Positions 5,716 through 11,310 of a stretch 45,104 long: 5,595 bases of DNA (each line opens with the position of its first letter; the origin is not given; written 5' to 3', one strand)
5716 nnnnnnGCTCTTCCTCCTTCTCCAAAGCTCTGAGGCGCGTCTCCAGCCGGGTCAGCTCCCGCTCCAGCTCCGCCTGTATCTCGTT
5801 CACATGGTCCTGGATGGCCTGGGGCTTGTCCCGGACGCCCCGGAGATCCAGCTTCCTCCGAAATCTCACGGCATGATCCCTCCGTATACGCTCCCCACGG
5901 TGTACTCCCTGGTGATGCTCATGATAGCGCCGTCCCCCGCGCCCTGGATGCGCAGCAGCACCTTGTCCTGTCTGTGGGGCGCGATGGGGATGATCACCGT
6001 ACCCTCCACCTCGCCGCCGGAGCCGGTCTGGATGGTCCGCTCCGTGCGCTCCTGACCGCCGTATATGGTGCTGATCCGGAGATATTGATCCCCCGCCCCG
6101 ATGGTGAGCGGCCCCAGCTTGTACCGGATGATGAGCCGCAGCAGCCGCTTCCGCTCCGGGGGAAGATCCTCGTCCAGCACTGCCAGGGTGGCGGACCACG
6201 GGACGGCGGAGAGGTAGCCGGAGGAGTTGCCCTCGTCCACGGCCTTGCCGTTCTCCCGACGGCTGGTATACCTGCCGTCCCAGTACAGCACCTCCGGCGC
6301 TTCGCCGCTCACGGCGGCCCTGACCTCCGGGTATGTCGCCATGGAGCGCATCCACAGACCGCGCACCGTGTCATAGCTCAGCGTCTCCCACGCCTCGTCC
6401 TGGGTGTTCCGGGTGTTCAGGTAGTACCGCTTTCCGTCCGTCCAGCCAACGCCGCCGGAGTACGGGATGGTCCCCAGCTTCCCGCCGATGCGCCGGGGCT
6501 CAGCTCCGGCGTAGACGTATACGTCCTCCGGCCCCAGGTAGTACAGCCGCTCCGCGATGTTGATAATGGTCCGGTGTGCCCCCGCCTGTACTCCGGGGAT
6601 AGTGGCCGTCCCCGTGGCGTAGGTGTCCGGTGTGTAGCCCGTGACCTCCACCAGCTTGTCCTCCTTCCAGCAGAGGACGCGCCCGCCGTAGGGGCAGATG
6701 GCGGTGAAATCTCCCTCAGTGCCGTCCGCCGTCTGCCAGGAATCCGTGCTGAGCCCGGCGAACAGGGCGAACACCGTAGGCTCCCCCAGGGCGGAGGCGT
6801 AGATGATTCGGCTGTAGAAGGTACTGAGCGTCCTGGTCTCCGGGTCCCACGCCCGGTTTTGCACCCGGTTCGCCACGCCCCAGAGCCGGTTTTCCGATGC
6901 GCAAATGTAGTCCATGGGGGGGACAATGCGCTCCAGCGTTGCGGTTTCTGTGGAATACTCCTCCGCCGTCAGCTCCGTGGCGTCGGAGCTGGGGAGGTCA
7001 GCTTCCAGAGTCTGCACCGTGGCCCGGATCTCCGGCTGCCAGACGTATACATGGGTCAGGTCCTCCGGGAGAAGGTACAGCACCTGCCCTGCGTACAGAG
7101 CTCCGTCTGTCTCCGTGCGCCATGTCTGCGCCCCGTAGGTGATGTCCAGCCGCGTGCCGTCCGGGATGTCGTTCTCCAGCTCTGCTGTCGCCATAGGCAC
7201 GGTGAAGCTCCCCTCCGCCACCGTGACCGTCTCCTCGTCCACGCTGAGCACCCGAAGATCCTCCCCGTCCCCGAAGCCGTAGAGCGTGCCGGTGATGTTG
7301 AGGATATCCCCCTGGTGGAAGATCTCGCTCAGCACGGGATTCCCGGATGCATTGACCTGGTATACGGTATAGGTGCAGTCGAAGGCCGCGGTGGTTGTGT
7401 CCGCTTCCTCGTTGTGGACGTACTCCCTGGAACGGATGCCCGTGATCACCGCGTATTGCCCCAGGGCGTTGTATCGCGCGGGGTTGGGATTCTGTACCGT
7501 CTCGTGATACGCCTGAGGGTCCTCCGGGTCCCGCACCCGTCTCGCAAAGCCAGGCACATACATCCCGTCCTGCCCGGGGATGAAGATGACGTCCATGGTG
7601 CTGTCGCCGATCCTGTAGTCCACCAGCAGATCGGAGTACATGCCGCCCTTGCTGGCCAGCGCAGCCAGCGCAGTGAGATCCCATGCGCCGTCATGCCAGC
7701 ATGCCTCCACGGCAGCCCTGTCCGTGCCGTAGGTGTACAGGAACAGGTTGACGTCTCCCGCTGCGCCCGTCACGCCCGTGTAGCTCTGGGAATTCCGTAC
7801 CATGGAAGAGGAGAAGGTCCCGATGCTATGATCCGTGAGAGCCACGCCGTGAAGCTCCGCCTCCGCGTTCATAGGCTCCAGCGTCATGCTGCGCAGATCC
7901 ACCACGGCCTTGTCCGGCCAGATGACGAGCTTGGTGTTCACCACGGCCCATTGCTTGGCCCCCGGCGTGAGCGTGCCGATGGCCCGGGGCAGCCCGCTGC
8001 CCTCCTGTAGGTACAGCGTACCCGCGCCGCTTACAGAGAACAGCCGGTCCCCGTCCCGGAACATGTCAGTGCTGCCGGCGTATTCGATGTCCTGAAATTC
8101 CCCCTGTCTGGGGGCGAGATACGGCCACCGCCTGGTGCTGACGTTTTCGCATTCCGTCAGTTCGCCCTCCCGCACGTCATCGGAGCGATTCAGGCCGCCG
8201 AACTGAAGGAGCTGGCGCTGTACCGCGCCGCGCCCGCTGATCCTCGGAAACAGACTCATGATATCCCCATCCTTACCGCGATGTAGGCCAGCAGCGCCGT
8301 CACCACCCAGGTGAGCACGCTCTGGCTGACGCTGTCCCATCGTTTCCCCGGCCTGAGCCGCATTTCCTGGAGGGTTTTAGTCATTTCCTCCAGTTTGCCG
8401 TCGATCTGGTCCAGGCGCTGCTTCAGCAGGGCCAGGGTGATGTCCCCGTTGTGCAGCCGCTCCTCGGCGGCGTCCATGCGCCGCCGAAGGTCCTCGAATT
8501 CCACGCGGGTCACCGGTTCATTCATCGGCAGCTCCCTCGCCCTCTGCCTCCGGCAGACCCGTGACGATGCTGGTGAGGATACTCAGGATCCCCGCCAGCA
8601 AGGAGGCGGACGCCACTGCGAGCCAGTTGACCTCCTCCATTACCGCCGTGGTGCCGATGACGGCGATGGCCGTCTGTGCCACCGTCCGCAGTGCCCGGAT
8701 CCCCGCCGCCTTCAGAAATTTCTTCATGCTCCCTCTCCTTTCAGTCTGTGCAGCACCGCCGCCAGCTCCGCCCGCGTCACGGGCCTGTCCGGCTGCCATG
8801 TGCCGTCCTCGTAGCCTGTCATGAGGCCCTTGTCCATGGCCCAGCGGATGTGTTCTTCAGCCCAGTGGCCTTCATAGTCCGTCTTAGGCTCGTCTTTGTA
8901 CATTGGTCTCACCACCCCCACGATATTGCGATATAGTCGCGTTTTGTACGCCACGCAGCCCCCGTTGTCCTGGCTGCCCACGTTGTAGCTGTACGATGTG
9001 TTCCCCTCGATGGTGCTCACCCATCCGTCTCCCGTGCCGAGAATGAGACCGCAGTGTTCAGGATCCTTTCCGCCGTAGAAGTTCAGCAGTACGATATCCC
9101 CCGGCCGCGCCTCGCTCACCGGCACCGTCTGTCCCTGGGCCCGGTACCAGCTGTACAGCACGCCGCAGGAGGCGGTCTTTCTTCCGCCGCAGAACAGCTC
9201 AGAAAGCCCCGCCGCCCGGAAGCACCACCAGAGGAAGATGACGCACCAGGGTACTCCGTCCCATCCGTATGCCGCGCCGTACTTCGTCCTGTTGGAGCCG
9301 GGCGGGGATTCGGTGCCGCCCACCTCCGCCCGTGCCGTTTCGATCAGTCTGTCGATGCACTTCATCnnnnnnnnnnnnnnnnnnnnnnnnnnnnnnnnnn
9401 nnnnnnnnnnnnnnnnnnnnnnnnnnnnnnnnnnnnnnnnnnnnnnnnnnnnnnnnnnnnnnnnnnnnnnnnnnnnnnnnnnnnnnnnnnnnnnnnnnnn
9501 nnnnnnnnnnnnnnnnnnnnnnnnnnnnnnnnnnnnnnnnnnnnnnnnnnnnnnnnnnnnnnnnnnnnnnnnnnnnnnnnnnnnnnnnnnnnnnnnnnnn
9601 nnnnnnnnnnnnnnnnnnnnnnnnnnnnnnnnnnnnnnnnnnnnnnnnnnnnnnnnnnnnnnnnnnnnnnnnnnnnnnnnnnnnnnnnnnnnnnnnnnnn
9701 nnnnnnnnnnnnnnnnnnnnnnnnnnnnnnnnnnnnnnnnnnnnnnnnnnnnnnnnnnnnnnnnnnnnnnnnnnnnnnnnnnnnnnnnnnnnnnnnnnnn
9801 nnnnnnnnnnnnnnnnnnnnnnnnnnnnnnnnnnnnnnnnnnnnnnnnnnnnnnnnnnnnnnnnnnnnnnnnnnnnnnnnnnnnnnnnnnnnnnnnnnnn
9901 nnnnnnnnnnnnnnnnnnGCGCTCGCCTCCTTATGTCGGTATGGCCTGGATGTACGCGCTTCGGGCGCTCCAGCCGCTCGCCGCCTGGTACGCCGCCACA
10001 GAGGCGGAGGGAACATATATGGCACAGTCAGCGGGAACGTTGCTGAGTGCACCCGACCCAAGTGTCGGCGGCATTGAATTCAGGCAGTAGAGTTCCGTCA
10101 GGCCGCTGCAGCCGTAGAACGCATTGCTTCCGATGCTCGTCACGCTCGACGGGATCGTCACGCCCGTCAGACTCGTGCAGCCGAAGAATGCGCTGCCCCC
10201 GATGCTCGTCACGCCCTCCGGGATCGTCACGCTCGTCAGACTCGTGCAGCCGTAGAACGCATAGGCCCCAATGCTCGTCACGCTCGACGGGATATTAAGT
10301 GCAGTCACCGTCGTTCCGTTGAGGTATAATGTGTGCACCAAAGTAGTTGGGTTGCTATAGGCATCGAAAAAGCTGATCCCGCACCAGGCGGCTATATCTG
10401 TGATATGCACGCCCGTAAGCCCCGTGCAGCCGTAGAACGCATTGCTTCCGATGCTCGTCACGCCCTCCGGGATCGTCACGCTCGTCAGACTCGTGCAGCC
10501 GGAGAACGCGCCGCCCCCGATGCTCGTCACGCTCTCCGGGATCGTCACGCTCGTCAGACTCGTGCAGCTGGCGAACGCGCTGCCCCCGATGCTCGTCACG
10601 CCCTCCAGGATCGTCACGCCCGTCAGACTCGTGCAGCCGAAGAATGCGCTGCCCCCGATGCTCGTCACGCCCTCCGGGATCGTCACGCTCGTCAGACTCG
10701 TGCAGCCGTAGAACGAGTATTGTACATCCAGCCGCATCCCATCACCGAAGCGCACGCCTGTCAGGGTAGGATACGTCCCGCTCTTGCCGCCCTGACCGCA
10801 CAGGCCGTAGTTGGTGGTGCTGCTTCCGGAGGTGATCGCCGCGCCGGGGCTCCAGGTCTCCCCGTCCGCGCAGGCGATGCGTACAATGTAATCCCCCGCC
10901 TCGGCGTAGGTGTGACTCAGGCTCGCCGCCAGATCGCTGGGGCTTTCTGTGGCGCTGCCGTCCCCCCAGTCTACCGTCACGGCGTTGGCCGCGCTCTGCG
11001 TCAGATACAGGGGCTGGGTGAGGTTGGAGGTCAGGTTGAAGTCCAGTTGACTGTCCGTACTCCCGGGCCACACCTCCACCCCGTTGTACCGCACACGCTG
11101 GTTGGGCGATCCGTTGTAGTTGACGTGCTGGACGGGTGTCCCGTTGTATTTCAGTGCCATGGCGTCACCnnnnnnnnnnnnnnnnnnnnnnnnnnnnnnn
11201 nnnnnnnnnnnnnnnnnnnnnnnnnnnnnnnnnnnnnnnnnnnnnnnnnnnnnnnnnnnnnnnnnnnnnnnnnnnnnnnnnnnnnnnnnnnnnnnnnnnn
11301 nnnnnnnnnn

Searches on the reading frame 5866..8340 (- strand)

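Call 13: search_protein_families(library=phrogs, max_evalue=0.001, proteins=[window:5866-8340:-])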
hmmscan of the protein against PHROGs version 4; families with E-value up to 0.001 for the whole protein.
window:5866-8340:- (824 aa): 1 family
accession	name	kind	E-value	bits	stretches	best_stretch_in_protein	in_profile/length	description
phrog_511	-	head and packaging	1.4e-21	77.6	1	464-814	551-856/862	internal virion protein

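Call 49: search_protein_families(library=pfam, max_evalue=0.01, proteins=[window:5866-8340:-])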
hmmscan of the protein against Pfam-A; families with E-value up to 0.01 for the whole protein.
window:5866-8340:- (824 aa): 0 families

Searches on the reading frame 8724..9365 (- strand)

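Call 49: search_protein_families(library=pfam, max_evalue=0.01, proteins=[window:8724-9365:-])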
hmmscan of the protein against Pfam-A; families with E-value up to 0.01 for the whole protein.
window:8724-9365:- (213 aa): 3 families
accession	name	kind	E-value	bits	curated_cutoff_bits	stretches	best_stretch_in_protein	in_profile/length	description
PF00395.25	SLH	-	7e-11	42.4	20.8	1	162-202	3-44/44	S-layer homology domain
PF05257.22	CHAP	-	2.1e-07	31.8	26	1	35-122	3-81/81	CHAP domain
PF00877.26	NLPC_P60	-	0.00039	20.8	23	1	41-112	16-75/105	NlpC/P60 family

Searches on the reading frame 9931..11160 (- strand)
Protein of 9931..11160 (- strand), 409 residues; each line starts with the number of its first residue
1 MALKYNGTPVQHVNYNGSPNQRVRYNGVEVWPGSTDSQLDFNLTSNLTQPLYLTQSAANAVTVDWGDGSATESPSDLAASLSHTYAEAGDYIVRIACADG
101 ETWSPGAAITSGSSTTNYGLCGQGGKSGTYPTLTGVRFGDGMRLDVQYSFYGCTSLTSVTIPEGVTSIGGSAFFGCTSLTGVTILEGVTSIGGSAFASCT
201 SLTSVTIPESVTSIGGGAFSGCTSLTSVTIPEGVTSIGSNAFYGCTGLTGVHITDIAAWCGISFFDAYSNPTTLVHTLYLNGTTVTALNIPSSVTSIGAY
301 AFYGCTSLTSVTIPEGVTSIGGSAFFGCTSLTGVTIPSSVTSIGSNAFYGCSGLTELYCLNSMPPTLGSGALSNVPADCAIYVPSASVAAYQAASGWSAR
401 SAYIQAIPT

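Call 13: search_protein_families(library=phrogs, max_evalue=0.001, proteins=[window:9931-11160:-])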
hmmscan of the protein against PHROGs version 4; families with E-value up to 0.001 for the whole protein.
window:9931-11160:- (409 aa): 4 families
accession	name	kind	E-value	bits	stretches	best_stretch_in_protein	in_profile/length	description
phrog_35892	-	unknown function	4.7e-47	161.3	3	188-256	87-155/1181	-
phrog_18805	-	unknown function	5.4e-33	115.5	2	153-260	308-413/457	-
phrog_9915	-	unknown function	4.3e-09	35.2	1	146-356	1251-1476/1813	-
phrog_14220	-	unknown function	0.00028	21.1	1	48-95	333-380/401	-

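Call 49: search_protein_families(library=pfam, max_evalue=0.01, proteins=[window:9931-11160:-])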
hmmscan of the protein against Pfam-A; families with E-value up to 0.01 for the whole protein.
window:9931-11160:- (409 aa): 4 families
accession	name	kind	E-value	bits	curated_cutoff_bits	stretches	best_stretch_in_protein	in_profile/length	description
PF13306.12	LRR_5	-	3.8e-63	211.5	27.7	2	147-255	5-110/127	BspA type Leucine rich repeat region (6 copies)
PF13855.12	LRR_8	-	4.2e-07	30.1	27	0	188-227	13-53/61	Leucine rich repeat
PF18911.6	PKD_4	-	0.00097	19.6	27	1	57-100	33-71/85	PKD domain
PF00801.26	PKD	-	0.0016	18.8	23.5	1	59-100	28-68/80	PKD domain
